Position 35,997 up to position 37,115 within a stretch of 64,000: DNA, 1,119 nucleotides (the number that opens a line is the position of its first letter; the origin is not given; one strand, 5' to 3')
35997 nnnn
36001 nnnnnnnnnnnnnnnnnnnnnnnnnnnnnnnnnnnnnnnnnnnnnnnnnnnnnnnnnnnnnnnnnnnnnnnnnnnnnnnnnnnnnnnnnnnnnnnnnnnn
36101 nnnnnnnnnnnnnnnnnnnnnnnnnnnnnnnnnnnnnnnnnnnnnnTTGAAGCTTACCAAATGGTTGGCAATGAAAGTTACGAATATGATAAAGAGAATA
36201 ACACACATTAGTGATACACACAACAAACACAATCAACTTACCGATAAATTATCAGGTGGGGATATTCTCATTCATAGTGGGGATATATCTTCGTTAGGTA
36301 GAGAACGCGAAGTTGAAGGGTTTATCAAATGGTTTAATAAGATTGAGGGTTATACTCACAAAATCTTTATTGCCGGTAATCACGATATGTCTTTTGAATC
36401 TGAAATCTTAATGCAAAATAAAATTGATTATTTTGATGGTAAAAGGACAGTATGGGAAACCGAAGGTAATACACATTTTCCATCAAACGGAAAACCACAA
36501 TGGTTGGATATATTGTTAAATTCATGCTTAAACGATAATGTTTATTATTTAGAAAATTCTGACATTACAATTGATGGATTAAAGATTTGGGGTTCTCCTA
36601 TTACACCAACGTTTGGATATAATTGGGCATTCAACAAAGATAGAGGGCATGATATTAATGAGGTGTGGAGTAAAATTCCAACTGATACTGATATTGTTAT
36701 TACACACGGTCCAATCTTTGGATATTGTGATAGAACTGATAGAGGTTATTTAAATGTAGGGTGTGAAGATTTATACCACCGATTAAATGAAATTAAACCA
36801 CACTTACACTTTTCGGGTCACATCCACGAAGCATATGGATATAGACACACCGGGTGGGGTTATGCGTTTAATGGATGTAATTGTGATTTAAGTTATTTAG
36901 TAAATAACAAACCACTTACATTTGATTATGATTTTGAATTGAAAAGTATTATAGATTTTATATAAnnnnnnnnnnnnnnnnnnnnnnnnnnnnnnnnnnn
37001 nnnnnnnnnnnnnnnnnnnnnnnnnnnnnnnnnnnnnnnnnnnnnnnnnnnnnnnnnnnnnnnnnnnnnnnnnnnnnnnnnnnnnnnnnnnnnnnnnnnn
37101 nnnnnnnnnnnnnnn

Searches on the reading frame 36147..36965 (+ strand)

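Call 8: search_protein_families(library=pfam, max_evalue=0.1, proteins=[window:36147-36965:+])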
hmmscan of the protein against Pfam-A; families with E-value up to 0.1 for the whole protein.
window:36147-36965:+ (272 aa): 2 families
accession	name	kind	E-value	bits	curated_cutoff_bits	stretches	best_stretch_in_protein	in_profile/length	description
PF00149.33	Metallophos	-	3.6e-14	54.1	21.5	1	17-228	2-190/191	Calcineurin-like phosphoesterase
PF12850.12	Metallophos_2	-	1.4e-08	35.3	27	1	17-88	2-60/154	Calcineurin-like phosphoesterase superfamily domain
